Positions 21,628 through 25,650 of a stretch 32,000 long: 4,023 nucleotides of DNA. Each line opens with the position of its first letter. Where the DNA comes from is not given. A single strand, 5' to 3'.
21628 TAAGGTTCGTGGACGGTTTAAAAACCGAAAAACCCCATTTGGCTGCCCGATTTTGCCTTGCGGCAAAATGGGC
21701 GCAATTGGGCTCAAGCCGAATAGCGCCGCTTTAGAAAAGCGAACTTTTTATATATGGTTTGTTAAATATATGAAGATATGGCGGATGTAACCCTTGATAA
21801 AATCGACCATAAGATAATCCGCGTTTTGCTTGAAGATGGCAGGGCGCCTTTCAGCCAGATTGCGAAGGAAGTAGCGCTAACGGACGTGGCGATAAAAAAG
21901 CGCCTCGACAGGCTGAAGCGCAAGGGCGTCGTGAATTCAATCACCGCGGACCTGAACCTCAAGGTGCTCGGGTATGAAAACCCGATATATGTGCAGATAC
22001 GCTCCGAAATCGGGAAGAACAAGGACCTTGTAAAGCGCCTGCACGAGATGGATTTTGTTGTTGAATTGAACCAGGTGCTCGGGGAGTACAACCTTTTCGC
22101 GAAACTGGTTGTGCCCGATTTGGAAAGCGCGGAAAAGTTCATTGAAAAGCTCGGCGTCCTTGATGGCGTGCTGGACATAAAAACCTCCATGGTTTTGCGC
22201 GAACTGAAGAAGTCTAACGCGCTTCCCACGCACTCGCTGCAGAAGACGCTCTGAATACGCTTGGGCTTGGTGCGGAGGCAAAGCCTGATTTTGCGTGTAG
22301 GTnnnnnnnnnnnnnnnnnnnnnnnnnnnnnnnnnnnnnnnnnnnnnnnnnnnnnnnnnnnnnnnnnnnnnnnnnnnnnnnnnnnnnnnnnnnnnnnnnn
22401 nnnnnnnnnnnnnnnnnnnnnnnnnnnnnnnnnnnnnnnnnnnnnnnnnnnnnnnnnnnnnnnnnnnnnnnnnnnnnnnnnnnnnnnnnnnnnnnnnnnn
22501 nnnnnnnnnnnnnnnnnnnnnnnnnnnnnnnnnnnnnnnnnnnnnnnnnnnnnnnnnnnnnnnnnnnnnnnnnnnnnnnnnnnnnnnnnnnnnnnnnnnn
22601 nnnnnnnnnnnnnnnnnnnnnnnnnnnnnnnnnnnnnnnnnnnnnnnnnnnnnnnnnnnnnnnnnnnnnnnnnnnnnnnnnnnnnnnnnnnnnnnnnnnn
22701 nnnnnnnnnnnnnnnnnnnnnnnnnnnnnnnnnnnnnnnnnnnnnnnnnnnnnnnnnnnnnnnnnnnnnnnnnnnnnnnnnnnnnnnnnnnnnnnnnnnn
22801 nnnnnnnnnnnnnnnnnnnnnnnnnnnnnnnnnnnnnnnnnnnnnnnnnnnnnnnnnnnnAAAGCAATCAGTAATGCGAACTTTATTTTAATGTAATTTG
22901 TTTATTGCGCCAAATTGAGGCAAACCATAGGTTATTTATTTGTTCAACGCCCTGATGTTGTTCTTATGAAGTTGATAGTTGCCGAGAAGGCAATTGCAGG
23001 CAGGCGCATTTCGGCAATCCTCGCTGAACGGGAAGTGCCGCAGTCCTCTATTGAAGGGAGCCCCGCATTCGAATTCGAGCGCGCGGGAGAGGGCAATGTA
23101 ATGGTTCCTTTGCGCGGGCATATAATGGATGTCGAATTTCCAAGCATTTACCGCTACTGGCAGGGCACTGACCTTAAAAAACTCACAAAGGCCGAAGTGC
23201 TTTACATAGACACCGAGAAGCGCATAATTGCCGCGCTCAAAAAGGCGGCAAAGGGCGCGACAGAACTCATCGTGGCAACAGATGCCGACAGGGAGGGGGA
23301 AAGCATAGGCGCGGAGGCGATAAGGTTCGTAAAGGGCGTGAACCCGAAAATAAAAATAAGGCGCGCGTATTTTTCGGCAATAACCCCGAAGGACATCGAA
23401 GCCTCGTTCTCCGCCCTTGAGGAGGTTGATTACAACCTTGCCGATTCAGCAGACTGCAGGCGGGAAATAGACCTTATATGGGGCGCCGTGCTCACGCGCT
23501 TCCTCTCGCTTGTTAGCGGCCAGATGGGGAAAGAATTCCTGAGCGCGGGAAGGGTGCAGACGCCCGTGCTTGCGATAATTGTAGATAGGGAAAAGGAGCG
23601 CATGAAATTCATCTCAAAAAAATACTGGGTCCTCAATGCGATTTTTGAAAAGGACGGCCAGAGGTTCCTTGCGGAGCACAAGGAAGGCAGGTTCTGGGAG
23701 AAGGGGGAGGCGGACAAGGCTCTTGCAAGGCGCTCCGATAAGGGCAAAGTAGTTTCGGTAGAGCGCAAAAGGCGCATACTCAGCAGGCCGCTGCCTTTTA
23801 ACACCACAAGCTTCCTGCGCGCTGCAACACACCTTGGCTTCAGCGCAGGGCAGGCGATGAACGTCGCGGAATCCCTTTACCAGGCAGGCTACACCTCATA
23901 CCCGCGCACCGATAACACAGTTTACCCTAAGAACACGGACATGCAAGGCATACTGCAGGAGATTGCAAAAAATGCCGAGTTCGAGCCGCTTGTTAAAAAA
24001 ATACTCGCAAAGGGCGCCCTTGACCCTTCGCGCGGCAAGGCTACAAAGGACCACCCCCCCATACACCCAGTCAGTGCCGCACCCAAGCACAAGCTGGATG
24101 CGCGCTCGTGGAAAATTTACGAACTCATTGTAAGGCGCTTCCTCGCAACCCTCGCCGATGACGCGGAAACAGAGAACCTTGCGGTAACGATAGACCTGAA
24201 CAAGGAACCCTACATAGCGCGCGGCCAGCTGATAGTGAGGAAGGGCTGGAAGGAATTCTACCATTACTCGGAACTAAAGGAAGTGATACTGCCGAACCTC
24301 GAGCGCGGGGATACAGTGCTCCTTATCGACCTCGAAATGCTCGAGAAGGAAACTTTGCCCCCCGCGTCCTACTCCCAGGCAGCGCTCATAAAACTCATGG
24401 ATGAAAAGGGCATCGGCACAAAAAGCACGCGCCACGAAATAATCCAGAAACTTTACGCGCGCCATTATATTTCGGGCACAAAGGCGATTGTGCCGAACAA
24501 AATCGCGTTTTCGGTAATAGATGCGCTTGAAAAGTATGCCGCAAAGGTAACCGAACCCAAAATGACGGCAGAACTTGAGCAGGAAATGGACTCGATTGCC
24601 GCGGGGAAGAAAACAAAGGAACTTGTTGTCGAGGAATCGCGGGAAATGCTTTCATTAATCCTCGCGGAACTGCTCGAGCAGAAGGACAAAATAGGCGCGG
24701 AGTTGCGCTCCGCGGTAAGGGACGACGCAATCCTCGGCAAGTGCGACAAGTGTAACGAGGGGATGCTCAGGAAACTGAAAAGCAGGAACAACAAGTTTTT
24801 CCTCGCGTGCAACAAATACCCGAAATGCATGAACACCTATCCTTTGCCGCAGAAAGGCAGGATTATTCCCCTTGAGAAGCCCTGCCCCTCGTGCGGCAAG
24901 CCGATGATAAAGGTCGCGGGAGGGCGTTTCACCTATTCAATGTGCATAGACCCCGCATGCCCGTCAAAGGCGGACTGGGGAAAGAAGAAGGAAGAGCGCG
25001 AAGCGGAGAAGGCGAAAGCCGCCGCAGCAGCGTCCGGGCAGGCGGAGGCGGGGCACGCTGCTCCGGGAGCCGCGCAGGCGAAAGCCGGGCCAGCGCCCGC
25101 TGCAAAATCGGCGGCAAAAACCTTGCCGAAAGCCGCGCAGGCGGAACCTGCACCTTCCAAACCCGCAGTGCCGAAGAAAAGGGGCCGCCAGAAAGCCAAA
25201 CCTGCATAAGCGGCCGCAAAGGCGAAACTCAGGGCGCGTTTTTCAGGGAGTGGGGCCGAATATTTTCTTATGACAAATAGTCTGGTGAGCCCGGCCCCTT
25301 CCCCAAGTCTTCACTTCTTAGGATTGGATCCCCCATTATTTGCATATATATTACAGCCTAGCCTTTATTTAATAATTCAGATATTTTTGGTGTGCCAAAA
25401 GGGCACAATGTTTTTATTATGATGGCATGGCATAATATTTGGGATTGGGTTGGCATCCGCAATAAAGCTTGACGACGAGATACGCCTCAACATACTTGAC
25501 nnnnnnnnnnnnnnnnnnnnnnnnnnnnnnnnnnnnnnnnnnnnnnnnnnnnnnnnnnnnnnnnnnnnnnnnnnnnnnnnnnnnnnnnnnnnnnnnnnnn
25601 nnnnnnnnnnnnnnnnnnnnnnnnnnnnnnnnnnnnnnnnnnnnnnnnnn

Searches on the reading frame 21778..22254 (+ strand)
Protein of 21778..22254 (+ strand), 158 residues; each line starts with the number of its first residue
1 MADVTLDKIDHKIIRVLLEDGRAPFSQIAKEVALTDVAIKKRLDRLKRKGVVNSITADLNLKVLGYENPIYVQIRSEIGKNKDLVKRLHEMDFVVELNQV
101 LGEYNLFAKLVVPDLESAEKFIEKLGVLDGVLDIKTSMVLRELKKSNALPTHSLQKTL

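Call 64: search_protein_families(library=pfam, proteins=[window:21778-22254:+], max_evalue=0.001)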
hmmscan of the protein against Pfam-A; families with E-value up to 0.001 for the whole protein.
window:21778-22254:+ (158 aa): 3 families
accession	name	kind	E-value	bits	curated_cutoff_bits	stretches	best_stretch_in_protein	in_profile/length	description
PF01037.27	AsnC_trans_reg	-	4.1e-13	49.5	25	1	72-142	1-73/73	Lrp/AsnC ligand binding domain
PF13404.12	HTH_AsnC-type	-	1.7e-12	47.4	27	1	6-47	1-42/42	AsnC-type helix-turn-helix domain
PF13412.12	HTH_24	-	2.8e-10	40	21.9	1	6-52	1-47/48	Winged helix-turn-helix DNA-binding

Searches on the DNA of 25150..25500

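Call 78: search_rna_families(source=window, start=25150, end=25500, threshold=evalue, max_evalue=1)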
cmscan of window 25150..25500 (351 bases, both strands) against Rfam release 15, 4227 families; matches with E-value up to 1: 2.
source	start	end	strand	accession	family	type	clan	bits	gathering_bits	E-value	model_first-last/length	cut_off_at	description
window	25368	25439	+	RF01797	fstAT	Gene; antitoxin;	-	20.7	72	0.24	1-94/94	no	Fst antitoxin sRNA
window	25282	25321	+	RF01151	snoU82P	Gene; snRNA; snoRNA; CD-box;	-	12.9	42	0.62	1-55/55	no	Small nucleolar RNA U82P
